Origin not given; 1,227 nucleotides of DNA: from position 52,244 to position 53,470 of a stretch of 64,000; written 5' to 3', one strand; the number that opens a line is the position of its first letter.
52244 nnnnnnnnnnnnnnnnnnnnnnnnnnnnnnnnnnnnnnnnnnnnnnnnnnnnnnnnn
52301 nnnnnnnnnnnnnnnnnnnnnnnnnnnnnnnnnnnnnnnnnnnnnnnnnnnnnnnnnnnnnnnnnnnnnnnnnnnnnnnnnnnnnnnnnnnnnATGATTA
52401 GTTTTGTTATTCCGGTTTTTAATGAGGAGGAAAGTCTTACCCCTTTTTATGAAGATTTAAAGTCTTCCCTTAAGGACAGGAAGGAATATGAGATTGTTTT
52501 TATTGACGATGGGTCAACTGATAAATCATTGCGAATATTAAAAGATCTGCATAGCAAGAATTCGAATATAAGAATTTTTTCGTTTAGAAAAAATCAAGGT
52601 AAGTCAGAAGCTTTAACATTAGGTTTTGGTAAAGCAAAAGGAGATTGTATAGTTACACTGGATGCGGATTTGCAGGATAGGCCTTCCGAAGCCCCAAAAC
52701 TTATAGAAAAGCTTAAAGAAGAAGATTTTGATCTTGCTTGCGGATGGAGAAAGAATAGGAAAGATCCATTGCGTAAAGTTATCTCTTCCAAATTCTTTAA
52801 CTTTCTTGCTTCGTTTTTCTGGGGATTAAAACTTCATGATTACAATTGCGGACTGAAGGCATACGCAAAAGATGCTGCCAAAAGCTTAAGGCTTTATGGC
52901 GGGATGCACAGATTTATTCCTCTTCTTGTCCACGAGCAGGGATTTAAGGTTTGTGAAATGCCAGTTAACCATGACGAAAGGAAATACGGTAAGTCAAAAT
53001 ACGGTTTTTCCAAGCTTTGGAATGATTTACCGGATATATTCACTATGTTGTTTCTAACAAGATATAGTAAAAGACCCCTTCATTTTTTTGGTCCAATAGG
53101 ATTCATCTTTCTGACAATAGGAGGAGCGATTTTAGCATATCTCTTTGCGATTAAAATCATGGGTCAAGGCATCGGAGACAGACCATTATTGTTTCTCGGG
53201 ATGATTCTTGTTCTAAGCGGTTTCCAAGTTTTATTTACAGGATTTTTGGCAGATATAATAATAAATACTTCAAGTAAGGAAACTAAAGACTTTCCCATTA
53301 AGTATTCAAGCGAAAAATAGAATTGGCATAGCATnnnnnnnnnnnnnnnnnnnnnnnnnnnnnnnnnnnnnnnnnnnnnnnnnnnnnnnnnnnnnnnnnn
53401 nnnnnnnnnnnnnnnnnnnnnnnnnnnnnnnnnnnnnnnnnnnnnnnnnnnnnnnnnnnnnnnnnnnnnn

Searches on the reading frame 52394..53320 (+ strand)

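Call 19: search_protein_families(library=pfam, proteins=[window:52394-53320:+], max_evalue=0.00001)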
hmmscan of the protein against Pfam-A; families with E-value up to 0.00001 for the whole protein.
window:52394-53320:+ (308 aa): 2 families
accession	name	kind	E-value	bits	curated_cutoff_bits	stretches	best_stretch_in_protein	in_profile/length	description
PF00535.33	Glycos_transf_2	-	4e-36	124.9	23.3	1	3-164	1-166/168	Glycosyl transferase family 2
PF10111.15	Glyco_tranf_2_2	-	1e-06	28.9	27.3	1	3-92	1-91/276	Glycosyltransferase like family 2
